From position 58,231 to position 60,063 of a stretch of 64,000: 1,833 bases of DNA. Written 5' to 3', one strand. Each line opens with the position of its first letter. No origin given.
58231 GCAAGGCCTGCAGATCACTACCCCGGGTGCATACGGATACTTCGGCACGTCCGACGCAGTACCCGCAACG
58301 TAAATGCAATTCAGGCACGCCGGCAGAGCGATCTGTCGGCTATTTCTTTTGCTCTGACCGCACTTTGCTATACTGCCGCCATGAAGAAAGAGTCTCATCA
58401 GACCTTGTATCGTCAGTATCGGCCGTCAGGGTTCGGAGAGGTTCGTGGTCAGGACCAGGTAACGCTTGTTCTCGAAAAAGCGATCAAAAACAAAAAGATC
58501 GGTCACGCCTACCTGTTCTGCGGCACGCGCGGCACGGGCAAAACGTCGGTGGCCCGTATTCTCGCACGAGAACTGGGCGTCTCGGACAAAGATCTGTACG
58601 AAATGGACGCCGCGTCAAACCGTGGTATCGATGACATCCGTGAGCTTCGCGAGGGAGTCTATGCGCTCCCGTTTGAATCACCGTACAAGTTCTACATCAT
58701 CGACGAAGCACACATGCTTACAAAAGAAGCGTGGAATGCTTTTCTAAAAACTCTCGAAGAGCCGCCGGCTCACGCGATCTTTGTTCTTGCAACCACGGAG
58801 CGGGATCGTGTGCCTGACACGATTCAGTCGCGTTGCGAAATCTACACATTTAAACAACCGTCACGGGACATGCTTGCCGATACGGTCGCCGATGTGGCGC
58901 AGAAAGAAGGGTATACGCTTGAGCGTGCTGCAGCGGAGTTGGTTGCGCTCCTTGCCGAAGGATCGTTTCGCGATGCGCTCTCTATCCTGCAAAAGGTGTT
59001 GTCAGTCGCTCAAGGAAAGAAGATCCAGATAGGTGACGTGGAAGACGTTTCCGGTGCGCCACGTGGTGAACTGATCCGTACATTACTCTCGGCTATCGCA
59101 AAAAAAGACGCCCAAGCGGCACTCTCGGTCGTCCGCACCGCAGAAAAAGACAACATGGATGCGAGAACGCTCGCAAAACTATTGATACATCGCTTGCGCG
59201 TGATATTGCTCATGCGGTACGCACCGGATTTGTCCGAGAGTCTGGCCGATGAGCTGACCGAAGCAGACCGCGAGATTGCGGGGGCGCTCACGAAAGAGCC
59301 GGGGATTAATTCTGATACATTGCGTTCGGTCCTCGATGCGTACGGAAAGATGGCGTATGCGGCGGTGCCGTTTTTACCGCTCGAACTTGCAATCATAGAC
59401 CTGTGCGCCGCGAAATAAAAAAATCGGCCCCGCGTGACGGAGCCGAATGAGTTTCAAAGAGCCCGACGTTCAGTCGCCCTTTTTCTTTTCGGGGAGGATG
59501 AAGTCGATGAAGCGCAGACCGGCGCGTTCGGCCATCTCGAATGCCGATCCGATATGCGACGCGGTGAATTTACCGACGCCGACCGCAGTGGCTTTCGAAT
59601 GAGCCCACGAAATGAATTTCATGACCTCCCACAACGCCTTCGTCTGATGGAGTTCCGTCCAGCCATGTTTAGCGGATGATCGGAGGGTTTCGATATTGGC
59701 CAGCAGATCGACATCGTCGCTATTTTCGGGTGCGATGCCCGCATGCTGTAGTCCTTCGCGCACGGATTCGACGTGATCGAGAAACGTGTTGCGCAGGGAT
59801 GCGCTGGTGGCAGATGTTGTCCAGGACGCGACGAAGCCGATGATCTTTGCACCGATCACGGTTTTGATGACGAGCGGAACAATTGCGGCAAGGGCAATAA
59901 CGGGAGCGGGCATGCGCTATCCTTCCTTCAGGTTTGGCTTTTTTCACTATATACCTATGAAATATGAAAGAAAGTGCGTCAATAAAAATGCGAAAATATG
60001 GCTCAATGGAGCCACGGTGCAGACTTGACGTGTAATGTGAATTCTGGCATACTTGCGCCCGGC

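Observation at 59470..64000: GC-rich terminal island: divergent 2-TM protein and a coiled-coil / unknown / AAA+ ATPase operon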

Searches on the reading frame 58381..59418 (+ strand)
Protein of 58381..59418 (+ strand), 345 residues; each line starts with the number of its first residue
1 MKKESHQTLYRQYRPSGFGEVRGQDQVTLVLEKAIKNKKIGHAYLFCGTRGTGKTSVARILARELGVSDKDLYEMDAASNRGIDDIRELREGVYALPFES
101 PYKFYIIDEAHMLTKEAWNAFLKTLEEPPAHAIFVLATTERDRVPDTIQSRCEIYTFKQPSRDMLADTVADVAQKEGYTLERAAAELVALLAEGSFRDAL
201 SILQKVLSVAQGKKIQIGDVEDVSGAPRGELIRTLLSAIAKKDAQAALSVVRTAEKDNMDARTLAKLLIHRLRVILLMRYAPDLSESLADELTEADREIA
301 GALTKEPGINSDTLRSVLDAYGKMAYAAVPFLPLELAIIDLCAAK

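Call 5: search_protein_families(library=pfam, proteins=[window:58381-59418:+], max_evalue=1)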
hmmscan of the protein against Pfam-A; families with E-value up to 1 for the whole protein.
window:58381-59418:+ (345 aa): 29 families (the best 25 are shown)
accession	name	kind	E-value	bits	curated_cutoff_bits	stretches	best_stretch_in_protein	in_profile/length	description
PF13177.12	DNA_pol3_delta2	-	4.7e-33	114.9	27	2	80-159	80-159/161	DNA polymerase III, delta subunit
PF00004.35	AAA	-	7e-12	46.4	21.2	1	45-156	2-127/131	ATPase family associated with various cellular activities (AAA)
PF22608.2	DNAX_ATPase_lid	-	2.2e-07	31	27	1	168-211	5-48/49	DNA polymerase III clamp loader subunit, ATPase lid domain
PF13401.12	AAA_22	-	1.1e-06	29.4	27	2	45-87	9-51/130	AAA domain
PF06068.19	TIP49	-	1.8e-06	27.8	23.8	1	28-68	36-76/347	TIP49 P-loop domain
PF05496.18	RuvB_N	-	2.1e-05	24.8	27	1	14-125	2-108/159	Holliday junction DNA helicase RuvB P-loop domain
PF13604.12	AAA_30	-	5.1e-05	23.5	27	1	97-135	85-122/191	AAA domain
PF12169.13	DNA_pol3_gamma3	-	8.3e-05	22.8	24.4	1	219-343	5-129/143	DNA polymerase III subunits gamma and tau domain III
PF13238.12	AAA_18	-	0.00019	22.3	29.4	1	46-125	3-63/128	AAA domain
PF13173.12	AAA_14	-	0.00039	20.9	27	1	43-130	4-89/129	AAA domain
PF14559.12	TPR_19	-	0.0047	17.6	25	0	190-209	1-20/68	Tetratricopeptide repeat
PF01078.27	Mg_chelatase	-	0.0062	16.4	20.3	1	19-102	3-82/207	Magnesium chelatase, subunit ChlI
PF04851.21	ResIII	-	0.016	15.6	22.5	0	102-126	126-151/164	Type III restriction enzyme, res subunit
PF00158.32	Sigma54_activat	-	0.021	15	20.2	1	26-79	7-60/168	Sigma-54 interaction domain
PF13521.12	AAA_28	-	0.025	15.2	27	1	45-67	3-25/164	AAA domain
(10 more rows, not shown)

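Call 116: list_cluster_members(proteins=[L001:4014-5297:+, window:58381-59415:+, L004:11113-12633:-])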
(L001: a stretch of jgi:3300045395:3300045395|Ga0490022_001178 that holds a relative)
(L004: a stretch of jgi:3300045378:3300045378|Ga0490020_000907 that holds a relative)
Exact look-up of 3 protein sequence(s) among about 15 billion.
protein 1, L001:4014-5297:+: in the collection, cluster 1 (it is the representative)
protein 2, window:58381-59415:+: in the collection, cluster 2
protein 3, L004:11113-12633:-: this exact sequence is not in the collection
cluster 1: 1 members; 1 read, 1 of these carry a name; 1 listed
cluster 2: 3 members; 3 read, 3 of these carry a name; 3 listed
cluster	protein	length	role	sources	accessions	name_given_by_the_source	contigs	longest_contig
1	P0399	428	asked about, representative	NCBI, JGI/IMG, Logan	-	seryl-tRNA synthetase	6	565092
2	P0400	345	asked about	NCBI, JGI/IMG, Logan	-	DNA polymerase-3 subunit gamma/tau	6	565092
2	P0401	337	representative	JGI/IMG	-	DNA polymerase-3 subunit gamma/tau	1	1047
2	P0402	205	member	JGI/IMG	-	DNA polymerase-3 subunit gamma/tau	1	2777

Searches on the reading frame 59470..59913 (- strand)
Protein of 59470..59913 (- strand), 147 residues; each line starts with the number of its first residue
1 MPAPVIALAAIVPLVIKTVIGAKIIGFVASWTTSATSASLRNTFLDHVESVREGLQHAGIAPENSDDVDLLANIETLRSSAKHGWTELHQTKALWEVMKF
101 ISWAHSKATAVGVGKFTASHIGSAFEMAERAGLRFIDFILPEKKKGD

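Call 5: search_protein_families(library=pfam, proteins=[window:59470-59913:-], max_evalue=1)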
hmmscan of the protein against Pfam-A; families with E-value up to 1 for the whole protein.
window:59470-59913:- (147 aa): 1 family
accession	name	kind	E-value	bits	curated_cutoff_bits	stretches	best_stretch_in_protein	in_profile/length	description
PF02788.21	RuBisCO_large_N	-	0.2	12.3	20.7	1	113-143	89-119/120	Ribulose bisphosphate carboxylase large chain, N-terminal domain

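Call 6: search_protein_families(library=padloc, proteins=[window:59470-59913:-], max_evalue=1)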
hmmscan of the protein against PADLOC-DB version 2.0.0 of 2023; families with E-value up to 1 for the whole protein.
window:59470-59913:- (147 aa): 0 families

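Call 7: search_protein_families(library=ncbifam, proteins=[window:59470-59913:-], max_evalue=1)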
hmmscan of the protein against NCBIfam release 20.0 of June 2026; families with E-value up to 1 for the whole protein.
window:59470-59913:- (147 aa): 1 family
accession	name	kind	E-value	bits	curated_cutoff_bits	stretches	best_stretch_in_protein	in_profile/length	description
NF002585.0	PRK02234.1-6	equivalog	0.18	11.6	396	1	19-61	91-133/200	Holliday junction resolvase RecU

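Call 10: find_encoding_contigs(protein=window:59470-59913:-, flank=10000, max_places=10)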
Protein window:59470-59913:- (147 aa): 21 contigs read that carry it; 10 places shown.
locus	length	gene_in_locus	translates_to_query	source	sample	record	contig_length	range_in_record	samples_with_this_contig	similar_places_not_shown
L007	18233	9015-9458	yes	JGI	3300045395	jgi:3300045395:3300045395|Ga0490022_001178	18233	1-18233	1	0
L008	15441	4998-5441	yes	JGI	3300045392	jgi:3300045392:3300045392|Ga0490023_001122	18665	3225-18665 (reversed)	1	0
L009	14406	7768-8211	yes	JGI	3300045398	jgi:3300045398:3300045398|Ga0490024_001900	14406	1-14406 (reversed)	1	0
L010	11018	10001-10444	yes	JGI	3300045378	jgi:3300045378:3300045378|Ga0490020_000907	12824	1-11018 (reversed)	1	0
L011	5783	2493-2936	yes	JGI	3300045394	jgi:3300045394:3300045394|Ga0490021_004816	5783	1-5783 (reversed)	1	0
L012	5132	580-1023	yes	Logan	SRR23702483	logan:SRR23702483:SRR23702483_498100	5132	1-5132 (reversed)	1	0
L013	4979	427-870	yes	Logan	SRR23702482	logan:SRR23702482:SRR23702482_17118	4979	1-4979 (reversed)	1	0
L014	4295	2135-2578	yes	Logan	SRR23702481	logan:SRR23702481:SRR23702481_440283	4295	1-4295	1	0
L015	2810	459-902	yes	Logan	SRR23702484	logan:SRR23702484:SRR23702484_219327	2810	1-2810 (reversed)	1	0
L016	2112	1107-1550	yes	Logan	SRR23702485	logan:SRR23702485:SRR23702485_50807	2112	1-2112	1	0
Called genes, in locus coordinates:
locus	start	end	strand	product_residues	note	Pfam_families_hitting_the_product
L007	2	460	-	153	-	?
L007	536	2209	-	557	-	-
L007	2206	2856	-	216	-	-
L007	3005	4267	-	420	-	PF20343:DUF6638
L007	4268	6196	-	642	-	PF00004:AAA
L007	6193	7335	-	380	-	-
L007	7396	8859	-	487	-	-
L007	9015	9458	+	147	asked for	-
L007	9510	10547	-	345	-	PF06068:TIP49 (faint), PF05496:RuvB_N (faint), PF13177:DNA_pol3_delta2 (weak), PF00004:AAA, PF13401:AAA_22 (faint), PF13177:DNA_pol3_delta2, PF22608:DNAX_ATPase_lid (weak)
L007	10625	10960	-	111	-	-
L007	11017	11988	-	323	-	PF01207:Dus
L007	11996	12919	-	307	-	-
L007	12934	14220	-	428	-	PF02403:Seryl_tRNA_N, PF00587:tRNA-synt_2b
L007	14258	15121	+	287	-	PF02481:DNA_processg_A, PF17782:WHD_DprA (faint)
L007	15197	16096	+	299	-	PF07750:GcrA (weak)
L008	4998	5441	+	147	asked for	-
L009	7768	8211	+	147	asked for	-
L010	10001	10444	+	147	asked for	-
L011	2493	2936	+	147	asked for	-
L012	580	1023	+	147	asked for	-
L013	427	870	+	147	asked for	-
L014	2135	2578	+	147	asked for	-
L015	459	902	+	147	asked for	-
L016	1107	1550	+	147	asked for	-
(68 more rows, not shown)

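Call 53: search_protein_families(library=phrogs, proteins=[window:59470-59913:-], max_evalue=0.1)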
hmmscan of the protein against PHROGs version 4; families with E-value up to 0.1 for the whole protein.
window:59470-59913:- (147 aa): 1 family
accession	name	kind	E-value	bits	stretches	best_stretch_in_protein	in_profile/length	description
phrog_4200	-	tail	0.1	12.1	0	3-125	209-305/732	tail length tape measure protein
